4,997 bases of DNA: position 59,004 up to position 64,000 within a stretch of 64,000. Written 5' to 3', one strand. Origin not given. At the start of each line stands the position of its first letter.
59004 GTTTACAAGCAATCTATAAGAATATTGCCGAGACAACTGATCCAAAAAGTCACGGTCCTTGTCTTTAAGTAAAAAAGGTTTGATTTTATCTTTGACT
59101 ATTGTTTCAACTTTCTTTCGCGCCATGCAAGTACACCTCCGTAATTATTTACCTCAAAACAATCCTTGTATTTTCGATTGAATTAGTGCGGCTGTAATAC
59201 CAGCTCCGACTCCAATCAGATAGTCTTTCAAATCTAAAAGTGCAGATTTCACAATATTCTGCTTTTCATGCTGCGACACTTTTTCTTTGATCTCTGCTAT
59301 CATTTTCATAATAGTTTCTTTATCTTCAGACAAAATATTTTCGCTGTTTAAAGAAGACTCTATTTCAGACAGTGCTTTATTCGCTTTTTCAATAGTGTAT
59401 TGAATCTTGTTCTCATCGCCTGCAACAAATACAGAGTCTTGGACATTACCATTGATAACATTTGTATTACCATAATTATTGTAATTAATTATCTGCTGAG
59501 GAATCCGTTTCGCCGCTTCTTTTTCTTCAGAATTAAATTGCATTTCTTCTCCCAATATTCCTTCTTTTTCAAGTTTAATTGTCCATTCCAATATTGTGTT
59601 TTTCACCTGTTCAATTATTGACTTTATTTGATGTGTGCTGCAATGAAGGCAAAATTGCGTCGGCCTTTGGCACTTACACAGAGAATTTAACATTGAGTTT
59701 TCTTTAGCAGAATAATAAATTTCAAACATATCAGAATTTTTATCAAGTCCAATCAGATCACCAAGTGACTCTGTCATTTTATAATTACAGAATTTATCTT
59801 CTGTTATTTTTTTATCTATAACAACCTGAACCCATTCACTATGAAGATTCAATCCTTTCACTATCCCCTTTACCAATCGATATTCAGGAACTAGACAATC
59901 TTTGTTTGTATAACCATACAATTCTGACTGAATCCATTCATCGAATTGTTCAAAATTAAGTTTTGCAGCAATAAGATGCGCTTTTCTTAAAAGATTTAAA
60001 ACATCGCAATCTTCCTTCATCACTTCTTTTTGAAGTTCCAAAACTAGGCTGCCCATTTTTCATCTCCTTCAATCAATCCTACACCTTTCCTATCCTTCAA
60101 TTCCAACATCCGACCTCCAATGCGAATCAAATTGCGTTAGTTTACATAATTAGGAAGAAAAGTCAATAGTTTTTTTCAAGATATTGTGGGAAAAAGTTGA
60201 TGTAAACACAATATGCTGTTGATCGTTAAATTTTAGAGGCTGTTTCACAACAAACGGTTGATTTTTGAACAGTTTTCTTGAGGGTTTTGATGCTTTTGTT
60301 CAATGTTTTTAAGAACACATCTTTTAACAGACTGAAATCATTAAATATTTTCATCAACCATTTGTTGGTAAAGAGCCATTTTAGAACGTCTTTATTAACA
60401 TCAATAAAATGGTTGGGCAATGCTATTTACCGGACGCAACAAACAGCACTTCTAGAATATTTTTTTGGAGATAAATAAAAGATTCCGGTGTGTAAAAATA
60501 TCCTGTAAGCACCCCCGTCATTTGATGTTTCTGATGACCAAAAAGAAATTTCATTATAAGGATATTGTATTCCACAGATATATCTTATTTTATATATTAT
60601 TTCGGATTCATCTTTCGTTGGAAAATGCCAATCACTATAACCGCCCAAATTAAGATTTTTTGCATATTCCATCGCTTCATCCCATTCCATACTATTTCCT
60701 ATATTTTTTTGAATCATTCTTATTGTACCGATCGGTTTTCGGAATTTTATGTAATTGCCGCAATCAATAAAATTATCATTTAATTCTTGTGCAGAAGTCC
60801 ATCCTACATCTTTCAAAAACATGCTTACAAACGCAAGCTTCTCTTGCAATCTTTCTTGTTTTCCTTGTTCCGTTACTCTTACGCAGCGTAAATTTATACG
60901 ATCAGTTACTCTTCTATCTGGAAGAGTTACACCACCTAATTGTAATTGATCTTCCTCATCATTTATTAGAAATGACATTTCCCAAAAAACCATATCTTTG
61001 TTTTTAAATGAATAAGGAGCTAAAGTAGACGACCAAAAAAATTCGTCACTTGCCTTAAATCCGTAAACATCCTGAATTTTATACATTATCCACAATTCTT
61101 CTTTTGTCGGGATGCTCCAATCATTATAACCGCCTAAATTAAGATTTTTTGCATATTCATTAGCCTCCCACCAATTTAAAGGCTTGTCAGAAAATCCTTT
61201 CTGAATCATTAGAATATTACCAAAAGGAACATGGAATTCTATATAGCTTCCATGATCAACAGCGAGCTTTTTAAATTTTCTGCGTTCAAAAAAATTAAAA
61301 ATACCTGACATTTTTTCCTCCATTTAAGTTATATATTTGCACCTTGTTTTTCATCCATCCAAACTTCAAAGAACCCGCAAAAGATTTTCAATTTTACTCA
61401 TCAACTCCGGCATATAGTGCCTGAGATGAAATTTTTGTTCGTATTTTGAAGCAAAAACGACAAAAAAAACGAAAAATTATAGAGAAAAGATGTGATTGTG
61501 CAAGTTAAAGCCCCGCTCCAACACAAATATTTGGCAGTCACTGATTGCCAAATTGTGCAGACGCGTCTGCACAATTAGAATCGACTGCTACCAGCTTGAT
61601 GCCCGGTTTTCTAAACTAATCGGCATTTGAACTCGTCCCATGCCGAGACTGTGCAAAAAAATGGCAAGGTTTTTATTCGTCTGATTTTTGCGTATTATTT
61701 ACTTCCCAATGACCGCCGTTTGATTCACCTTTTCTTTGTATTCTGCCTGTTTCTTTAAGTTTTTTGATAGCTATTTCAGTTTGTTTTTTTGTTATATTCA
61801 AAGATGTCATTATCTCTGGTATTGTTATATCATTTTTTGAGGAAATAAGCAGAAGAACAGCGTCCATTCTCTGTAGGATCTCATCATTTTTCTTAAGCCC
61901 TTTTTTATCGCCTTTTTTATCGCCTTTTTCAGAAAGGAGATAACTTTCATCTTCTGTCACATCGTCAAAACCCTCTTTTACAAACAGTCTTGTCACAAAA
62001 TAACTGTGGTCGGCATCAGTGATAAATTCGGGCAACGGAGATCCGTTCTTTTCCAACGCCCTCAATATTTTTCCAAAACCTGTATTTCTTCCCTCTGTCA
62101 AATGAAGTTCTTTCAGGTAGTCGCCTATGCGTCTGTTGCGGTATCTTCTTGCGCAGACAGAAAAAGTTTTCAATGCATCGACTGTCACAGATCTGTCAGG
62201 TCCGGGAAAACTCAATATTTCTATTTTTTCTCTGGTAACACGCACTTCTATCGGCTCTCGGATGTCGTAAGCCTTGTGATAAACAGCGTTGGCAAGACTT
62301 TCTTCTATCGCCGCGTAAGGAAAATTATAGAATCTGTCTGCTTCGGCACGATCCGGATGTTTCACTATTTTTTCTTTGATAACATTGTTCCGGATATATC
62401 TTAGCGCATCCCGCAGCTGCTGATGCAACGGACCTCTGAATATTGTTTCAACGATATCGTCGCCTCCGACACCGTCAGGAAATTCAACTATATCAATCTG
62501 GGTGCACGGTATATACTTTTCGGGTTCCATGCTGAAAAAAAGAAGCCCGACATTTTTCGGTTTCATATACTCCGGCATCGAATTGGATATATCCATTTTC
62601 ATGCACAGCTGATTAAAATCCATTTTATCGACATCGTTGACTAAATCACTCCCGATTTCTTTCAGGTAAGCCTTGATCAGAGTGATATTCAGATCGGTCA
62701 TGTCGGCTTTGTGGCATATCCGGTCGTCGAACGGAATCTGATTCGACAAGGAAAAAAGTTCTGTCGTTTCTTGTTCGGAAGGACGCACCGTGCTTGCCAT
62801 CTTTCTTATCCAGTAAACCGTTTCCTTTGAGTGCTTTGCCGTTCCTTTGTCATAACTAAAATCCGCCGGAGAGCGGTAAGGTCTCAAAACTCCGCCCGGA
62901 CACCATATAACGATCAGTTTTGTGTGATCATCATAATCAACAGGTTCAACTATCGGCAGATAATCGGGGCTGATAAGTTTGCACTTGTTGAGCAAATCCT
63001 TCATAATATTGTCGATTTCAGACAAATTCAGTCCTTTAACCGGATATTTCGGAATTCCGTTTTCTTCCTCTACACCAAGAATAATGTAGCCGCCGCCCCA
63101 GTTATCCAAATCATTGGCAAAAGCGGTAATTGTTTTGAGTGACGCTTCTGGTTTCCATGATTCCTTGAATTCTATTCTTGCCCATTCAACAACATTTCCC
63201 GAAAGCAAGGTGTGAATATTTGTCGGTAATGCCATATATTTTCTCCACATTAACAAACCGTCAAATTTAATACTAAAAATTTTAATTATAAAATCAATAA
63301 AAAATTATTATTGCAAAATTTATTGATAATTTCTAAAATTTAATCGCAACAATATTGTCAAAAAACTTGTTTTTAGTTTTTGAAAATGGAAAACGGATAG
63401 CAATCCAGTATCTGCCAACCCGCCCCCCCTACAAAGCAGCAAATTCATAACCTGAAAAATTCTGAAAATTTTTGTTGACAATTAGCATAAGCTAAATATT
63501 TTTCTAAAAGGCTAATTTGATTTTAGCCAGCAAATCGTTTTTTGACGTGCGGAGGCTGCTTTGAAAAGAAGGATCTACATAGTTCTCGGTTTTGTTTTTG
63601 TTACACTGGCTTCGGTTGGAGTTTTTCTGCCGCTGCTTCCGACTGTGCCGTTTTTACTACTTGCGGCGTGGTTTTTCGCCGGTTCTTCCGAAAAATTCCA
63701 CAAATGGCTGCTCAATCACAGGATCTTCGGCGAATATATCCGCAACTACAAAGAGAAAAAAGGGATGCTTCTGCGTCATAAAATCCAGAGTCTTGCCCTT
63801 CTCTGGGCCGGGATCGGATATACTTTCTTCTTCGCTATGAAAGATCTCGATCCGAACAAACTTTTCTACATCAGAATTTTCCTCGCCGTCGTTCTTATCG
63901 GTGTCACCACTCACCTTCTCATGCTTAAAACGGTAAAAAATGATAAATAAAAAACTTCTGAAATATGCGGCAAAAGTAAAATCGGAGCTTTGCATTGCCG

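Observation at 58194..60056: Two-gene candidate abortive-infection module: AbiTii-like sensor with membrane-active tail plus DUF4145/HEPN-like partner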

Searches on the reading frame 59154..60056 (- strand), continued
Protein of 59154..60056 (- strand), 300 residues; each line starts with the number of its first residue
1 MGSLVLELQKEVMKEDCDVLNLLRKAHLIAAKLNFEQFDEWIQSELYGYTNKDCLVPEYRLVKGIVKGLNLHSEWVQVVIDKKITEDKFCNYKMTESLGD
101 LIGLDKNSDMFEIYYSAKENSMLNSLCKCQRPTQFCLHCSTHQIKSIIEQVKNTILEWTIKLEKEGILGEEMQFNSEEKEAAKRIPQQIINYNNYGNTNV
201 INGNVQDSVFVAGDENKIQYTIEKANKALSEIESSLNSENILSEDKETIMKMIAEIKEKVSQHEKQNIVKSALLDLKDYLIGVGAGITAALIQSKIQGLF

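Call 65: search_dna_similar(query=window:59154-60056:-, collection=plasmids, mode=protein, max_evalue=0.001, max_rows=25)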
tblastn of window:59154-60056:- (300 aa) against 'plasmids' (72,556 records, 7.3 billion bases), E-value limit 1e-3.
Records with a match: 130; places in all: 189; records where one place covers at least 80% of the query: 0.
Best place of each record, by identity: <60% 130.
By first word of the organism name: Aeromonas 36; Klebsiella 28; Vibrio 21; Pseudomonas 12; Enterobacter 5; Pantoea 3; Burkholderia 3; Paraburkholderia 2; Acinetobacter 2; Rhizobium 2; and 13 more.
By predicted mobility (MOB-suite, as given by PLSDB): mobilizable 65; conjugative 43; non-mobilizable 22.
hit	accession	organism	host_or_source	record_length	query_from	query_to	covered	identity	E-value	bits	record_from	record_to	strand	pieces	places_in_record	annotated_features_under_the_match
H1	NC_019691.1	Synechococcus sp. PCC 7502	-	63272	1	182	61%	35.7%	2e-20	99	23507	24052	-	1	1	hypothetical protein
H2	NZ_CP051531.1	Shewanella baltica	fish gut,Atlantic Mackerel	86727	1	182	61%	33.9%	6e-25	112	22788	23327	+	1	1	hypothetical protein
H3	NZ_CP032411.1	Brevibacillus laterosporus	single colony,Tattoo ink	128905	1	182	61%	32.6%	1e-23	108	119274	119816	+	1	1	hypothetical protein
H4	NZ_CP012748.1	Paraburkholderia caribensis MBA4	soil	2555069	3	189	62%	31.2%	9e-22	102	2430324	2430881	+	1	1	none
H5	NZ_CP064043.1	Vibrio parahaemolyticus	seawater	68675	4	189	62%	31.4%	1e-21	102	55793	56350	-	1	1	hypothetical protein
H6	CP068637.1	Vibrio parahaemolyticus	Penaeus vannamei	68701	4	189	62%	31.4%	1e-21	102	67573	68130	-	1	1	hypothetical protein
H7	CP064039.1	Vibrio parahaemolyticus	seawater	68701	4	189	62%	31.4%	1e-21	102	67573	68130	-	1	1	hypothetical protein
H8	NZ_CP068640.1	Vibrio parahaemolyticus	Penaeus vannamei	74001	4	189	62%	31.4%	1e-21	102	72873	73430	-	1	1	hypothetical protein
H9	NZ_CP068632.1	Vibrio parahaemolyticus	Penaeus vannamei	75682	4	189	62%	31.4%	1e-21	102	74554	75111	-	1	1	hypothetical protein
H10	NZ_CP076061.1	Cupriavidus sp. EM10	Pure-cultured cell,sewage water sludge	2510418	1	189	63%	30.8%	2e-16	87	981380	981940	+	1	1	none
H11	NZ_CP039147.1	Acinetobacter sp. 10FS3-1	pig,feces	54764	3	185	61%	31.5%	6e-13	76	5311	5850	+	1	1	hypothetical protein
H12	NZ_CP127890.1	Acinetobacter towneri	cell culture,Influent wastewater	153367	3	185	61%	31.5%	6e-13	76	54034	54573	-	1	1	hypothetical protein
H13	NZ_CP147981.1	Alteromonas macleodii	-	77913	1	184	61%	29.7%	3e-16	86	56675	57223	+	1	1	hypothetical protein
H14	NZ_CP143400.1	Pantoea agglomerans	Brassica napus,cell culture,Seed,Seed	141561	3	183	60%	30.1%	1e-17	90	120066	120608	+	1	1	hypothetical protein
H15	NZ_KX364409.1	Aeromonas salmonicida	-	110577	1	185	62%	29.1%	5e-14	80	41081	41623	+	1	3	hypothetical protein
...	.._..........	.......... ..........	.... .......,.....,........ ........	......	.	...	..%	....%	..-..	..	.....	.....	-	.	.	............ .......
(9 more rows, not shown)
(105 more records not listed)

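Call 67: get_annotated_region(hit=H20, flank=3000)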
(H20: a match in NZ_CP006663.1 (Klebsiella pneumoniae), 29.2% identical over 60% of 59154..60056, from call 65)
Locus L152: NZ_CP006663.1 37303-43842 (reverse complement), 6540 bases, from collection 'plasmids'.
description: Klebsiella pneumoniae strain ATCC BAA-2146 plasmid pCuAs, complete sequence
organism: Klebsiella pneumoniae (NCBI taxid 573)
taxonomy: Bacteria; Pseudomonadota; Gammaproteobacteria; Enterobacterales; Enterobacteriaceae; Klebsiella; Klebsiella pneumoniae
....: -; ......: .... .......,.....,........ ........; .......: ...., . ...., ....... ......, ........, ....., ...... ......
typing (MOB-suite, as given by PLSDB): non-mobilizable; replicon IncFIB,IncFII,rep_cluster_2183
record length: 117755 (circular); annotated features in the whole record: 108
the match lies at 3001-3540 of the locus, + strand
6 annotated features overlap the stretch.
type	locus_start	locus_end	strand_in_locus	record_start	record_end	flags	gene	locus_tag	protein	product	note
CDS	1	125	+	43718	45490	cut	-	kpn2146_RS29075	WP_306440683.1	DUF262 domain-containing protein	-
CDS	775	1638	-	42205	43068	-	-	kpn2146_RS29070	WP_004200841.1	toll/interleukin-1 receptor domain-containing protein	-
CDS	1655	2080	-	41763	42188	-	-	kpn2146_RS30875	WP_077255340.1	hypothetical protein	-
CDS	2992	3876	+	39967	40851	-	-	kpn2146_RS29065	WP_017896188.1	hypothetical protein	-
CDS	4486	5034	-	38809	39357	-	-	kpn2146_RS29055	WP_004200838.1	thioredoxin fold domain-containing protein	-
CDS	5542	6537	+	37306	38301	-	-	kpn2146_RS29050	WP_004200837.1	IS110 family transposase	-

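Call 68: get_annotated_region(hit=H3, flank=3000)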
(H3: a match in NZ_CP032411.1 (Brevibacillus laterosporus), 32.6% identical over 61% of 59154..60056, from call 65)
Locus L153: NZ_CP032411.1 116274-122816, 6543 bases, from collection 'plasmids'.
description: Brevibacillus laterosporus strain E7593-50 plasmid pAZOBL1, complete sequence
organism: Brevibacillus laterosporus (NCBI taxid 1465)
taxonomy: Bacteria; Bacillota; Bacilli; Bacillales; Paenibacillaceae; Brevibacillus; Brevibacillus laterosporus
host: -; source: single colony,Tattoo ink; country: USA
typing (MOB-suite, as given by PLSDB): non-mobilizable
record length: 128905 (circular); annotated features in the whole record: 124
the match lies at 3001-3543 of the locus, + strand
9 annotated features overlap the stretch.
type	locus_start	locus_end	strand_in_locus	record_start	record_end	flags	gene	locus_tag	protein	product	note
CDS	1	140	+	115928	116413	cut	-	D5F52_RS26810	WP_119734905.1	hypothetical protein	-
CDS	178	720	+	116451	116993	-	-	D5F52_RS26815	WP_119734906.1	adaptor protein MecA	-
CDS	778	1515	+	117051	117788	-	-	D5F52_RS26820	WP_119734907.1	phage antirepressor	-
CDS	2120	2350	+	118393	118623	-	-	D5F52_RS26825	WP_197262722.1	hypothetical protein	-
CDS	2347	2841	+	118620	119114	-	-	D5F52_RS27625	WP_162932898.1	hypothetical protein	-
CDS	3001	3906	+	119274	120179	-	-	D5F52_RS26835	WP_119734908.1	hypothetical protein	-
CDS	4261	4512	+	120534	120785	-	-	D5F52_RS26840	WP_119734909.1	hypothetical protein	-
CDS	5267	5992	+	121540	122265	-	-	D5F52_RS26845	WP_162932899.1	PBECR4 domain-containing protein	-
CDS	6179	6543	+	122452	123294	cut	-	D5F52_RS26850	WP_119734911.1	RNA ligase family protein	-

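Call 69: search_protein_families(library=padloc, proteins=[L090:5947-7098:+, L083:5951-7048:+, L143:6084-6995:+, L072:3833-4636:+, L152:2992-3873:+, L153:3001-3903:+, L151:4761-5675:+], max_evalue=0.001)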
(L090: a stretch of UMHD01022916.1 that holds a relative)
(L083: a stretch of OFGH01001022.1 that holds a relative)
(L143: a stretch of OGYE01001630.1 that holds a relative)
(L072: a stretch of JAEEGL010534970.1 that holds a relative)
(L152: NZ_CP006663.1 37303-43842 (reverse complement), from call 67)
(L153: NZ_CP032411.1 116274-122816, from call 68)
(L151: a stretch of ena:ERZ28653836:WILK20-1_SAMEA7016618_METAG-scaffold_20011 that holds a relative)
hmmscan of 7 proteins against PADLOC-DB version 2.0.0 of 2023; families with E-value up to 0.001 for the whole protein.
L090:5947-7098:+ (384 aa): 18 families
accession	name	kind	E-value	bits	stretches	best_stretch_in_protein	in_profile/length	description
PDLC03944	RmrA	-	8.4e-21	72.4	2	189-319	180-305/384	-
PDLC03949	RmrA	-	6.6e-20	69.3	1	9-319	3-287/363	-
PDLC04141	capP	-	9.6e-19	65.8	1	167-297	31-153/242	capP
PDLC04776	PDC-M69B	-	2.7e-16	58.1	1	173-322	46-198/272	-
PDLC03952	RmrA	-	4.3e-16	56.7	2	190-309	201-314/395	-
PDLC03947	RmrA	-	7.4e-16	55.9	1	8-304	11-297/383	-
PDLC03948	RmrA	-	1.3e-15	55.2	1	3-310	3-302/397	-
PDLC03954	RmrA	-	1.5e-15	55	2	170-312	169-305/380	-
PDLC03946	RmrA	-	9.1e-15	52.2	2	171-307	153-277/357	-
PDLC03951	RmrA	-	9.2e-15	52.5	2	195-306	191-294/400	-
PDLC03945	RmrA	-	3.2e-14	50.9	1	9-320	3-312/394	-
PDLC03956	RmrA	-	7.2e-12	43.1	1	170-305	165-294/399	-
PDLC03950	RmrA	-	4e-11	40.5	1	171-305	159-286/369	-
PDLC03943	RmrA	-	2.1e-10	38.2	1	184-307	168-282/370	-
PDLC03955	RmrA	-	7.7e-10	36.5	1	8-306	20-299/371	-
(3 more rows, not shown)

L083:5951-7048:+ (366 aa): 4 families
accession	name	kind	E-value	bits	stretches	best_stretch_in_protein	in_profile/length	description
PDLC04990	PDC-S31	-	4.4e-24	83.7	2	38-202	4-143/259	-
PDLC04991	PDC-S31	-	2.5e-14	51.5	2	279-362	126-201/208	-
PDLC04994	PDC-S31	-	3.4e-10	37.7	2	246-354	151-264/273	-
PDLC04992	PDC-S31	-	2.1e-09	35.4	1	143-202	31-90/220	-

L143:6084-6995:+ (304 aa): 0 families

L072:3833-4636:+ (268 aa): 0 families

L152:2992-3873:+ (294 aa): 1 family
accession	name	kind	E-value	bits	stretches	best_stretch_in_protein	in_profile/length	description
PDLC02334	AbiTii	-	2.2e-39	133.7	1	6-186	3-184/185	AbiTii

L153:3001-3903:+ (301 aa): 7 families
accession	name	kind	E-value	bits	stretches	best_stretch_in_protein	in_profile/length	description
PDLC02334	AbiTii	-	6.4e-53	177.9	1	3-183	1-182/185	AbiTii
PDLC02333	AbiTi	-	3.2e-13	47.9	1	190-295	6-113/114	AbiTi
PDLC04449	PDC-M14B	-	8.4e-10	36.6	1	197-295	162-262/267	-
PDLC04451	PDC-M14B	-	8e-09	33.6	1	197-293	166-255/261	-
PDLC04453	PDC-M14B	-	3.8e-08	31.2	1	192-282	163-255/276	-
PDLC04448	PDC-M14B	-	1.4e-07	29.4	1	183-288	151-257/275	-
PDLC04450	PDC-M14B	-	0.00022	18.9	1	220-294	187-260/266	-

L151:4761-5675:+ (305 aa): 1 family
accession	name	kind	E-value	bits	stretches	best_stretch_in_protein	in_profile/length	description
PDLC02344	AbiD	-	1.6e-79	265.5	1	15-305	3-275/277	AbiD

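Call 70: search_protein_families(library=phrogs, proteins=[window:59154-60056:-], max_evalue=0.01)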
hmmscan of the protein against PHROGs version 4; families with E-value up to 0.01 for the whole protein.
window:59154-60056:- (300 aa): 0 families

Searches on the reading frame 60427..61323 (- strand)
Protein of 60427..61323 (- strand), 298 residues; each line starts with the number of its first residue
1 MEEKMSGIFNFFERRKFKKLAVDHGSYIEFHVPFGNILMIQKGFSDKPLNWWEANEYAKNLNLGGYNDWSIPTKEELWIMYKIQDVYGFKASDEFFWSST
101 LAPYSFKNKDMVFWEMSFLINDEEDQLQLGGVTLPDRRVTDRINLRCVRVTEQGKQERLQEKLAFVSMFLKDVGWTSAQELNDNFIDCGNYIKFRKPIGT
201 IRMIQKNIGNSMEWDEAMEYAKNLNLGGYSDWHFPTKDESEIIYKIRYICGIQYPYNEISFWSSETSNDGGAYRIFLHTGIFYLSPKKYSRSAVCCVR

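Call 3: search_protein_families(library=pfam, proteins=[window:60427-61323:-], max_evalue=1)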
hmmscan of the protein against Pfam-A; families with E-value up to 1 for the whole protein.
window:60427-61323:- (298 aa): 1 family
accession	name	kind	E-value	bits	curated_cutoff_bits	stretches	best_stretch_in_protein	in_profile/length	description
PF07603.17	Lcl_C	-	8.2e-19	68.5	34.9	2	209-298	19-117/117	Lcl C-terminal domain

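Call 4: search_protein_families(library=padloc, proteins=[window:60427-61323:-], max_evalue=1)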
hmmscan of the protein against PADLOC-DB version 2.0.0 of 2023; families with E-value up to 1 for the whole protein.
window:60427-61323:- (298 aa): 0 families

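Call 5: search_protein_families(library=ncbifam, proteins=[window:60427-61323:-], max_evalue=1)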
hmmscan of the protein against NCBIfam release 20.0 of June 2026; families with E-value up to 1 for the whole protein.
window:60427-61323:- (298 aa): 2 families
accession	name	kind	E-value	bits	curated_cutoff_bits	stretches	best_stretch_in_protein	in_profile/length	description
NF046116.1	adhesin_Lcl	equivalog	0.00019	20.1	500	2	50-100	343-397/431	collagen-like adhesin Lcl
NF052322.1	FimD_tip_adhes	equivalog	0.00053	18.8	170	1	227-298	594-661/664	fimbrial tip adhesin FimD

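Call 70: search_protein_families(library=phrogs, proteins=[window:60427-61323:-], max_evalue=0.01)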
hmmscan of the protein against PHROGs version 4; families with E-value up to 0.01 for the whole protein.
window:60427-61323:- (298 aa): 2 families
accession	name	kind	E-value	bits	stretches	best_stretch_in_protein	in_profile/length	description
phrog_16004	-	unknown function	1.4e-11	45.7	2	50-113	53-114/152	-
phrog_4245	-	unknown function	2.4e-09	37.6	2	213-289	491-569/583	-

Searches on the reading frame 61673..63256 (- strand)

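Call 3: search_protein_families(library=pfam, proteins=[window:61673-63256:-], max_evalue=1)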
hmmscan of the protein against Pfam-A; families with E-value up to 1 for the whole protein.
window:61673-63256:- (527 aa): 5 families
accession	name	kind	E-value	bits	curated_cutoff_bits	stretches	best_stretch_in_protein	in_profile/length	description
PF04326.19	SLFN_AlbA_2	-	3.3e-12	47.4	25.3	1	24-156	1-114/118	Schlafen, AlbA_2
PF13749.12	HATPase_c_4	-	5.6e-11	42.7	26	1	335-416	3-83/89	Putative ATP-dependent DNA helicase recG C-terminal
PF13412.12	HTH_24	-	0.007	16.4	21.9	1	467-506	8-47/48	Winged helix-turn-helix DNA-binding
PF08279.18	HTH_11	-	0.088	13.1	25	1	465-506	4-46/55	HTH domain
PF14394.12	DUF4423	-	0.092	13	30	1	477-523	37-80/165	Domain of unknown function (DUF4423)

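Call 4: search_protein_families(library=padloc, proteins=[window:61673-63256:-], max_evalue=1)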
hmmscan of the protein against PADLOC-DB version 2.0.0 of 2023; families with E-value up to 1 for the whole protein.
window:61673-63256:- (527 aa): 8 families
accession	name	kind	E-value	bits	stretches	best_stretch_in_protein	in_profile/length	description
PDLC02394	pAgo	-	2e-17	60.3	1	40-391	58-397/1121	-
PDLC02402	Aga_SIR2-PNTD1-PNTD2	-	8.4e-13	45.3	1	148-434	286-572/876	Class I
PDLC02418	Aga_SIR2-Kinase-PNTD1-PNTD2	-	3e-09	33.6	1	149-435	146-451/756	Class I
PDLC01850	CARF3--CARF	-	0.0034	15.3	1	444-513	129-196/209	-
PDLC01879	CARF3--CARF_TM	-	0.006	14.2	1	467-508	161-202/222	-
PDLC03928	PsyrT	-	0.0087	12.4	1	440-521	343-420/689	-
PDLC03927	PsyrA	-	0.016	12.4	1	437-512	320-391/398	-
PDLC02644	DrmMI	-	0.06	9.2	1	481-525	937-981/988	DrmMI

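Call 5: search_protein_families(library=ncbifam, proteins=[window:61673-63256:-], max_evalue=1)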
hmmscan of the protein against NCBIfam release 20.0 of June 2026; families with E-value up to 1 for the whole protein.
window:61673-63256:- (527 aa): 5 families
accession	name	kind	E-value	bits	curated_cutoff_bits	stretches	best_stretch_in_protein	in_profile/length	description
NF040939.2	trans_reg_lrs14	equivalog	0.0012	18.8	90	1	466-513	26-73/103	Lrs14 family HTH-type transcriptional regulator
NF053660.1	ORF80_fam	equivalog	0.0054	16.6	95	1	463-512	3-52/70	ORF80 family leucine zipper DNA-binding protein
NF053606.1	Sta1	subfamily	0.0081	16.2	80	1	467-513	25-71/100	Sta1 family transcriptional regulator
NF004734.0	PRK06074.2-1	equivalog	0.086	12.8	169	0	82-118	35-71/164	NADH-quinone oxidoreductase subunit C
NF010034.0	PRK13509.1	equivalog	0.1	11.9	244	1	462-508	5-51/251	HTH-type transcriptional regulator UlaR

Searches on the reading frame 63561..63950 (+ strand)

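Call 76: search_protein_families(library=pfam, proteins=[window:63561-63950:+], max_evalue=0.01)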
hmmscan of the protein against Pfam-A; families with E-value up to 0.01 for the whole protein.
window:63561-63950:+ (129 aa): 2 families
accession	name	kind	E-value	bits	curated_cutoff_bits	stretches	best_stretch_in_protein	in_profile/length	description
PF04304.18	DUF454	-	1.1e-37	129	35.1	1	3-124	1-115/115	Protein of unknown function (DUF454)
PF14093.11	DUF4271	-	0.0093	16.3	29.7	1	31-124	8-102/206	Domain of unknown function (DUF4271)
